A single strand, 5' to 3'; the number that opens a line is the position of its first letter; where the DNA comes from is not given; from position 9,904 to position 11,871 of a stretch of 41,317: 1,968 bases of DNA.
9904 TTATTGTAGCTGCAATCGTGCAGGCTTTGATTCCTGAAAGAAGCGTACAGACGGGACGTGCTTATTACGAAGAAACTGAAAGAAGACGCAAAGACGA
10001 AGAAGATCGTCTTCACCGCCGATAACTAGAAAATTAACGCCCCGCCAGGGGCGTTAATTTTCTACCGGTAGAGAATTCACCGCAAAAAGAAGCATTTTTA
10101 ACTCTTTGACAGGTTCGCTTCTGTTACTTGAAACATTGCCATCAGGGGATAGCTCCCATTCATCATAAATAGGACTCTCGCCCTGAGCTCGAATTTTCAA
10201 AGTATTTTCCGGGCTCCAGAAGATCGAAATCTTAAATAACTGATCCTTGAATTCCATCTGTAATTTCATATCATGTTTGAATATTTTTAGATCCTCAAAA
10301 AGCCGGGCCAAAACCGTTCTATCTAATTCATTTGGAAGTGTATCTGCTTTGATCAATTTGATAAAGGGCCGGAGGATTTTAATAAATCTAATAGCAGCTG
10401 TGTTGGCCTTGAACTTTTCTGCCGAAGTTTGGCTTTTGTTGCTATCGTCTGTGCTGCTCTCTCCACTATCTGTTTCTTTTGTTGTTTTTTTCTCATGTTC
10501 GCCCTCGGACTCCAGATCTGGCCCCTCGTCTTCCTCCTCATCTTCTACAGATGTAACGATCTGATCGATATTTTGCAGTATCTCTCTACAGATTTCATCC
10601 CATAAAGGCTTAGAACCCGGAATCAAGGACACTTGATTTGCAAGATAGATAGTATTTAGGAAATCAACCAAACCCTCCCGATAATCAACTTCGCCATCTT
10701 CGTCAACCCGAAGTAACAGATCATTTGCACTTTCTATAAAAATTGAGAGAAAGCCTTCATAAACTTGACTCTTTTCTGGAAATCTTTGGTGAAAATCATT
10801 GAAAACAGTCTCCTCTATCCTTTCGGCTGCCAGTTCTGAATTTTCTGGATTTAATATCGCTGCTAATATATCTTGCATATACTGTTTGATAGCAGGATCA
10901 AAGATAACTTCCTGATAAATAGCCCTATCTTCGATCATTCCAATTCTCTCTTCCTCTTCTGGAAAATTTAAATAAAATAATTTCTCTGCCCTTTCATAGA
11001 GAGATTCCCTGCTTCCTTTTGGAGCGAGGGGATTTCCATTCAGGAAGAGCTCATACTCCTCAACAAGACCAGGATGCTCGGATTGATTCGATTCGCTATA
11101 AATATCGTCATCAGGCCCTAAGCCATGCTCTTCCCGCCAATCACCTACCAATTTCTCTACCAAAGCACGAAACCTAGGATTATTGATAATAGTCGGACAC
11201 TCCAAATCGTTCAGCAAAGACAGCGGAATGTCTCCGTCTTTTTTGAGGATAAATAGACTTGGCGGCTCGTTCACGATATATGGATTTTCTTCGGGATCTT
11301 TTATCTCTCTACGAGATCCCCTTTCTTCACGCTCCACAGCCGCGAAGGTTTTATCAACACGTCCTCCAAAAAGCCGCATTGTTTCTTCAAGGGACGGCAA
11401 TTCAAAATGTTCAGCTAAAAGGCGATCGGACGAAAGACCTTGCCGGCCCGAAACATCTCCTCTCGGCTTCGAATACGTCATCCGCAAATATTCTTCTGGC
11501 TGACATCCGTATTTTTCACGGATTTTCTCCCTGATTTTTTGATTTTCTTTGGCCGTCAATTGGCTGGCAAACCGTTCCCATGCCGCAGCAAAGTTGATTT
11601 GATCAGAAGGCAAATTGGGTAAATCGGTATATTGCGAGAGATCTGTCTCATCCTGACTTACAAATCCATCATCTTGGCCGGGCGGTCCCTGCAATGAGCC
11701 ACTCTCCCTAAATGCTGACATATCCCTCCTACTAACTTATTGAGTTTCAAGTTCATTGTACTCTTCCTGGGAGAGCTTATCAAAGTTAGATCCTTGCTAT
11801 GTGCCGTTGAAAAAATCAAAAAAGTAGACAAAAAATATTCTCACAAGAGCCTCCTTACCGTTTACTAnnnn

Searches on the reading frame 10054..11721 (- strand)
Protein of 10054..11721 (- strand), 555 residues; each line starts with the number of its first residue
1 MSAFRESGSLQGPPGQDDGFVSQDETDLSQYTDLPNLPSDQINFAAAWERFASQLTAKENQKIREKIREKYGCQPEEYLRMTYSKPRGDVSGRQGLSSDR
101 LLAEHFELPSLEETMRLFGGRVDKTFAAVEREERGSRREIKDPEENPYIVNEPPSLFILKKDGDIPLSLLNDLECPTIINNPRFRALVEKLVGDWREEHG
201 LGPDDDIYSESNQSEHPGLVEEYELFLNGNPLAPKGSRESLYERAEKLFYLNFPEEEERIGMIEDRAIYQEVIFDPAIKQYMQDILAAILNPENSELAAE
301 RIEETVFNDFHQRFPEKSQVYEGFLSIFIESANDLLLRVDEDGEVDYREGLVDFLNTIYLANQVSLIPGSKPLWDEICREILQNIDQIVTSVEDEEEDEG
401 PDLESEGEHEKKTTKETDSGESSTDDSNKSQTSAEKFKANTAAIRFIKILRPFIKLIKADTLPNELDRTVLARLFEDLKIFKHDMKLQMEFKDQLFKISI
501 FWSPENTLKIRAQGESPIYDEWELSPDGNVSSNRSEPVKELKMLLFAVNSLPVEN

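Call 36: search_protein_families(library=pfam, proteins=[window:10054-11721:-], max_evalue=0.01)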
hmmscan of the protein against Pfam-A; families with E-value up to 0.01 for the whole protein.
window:10054-11721:- (555 aa): 0 families

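Call 98: search_dna_similar(query=window:10054-11718:-, collection=phages, mode=protein, max_rows=6)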
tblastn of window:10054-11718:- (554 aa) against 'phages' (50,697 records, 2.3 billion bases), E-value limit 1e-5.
No match.
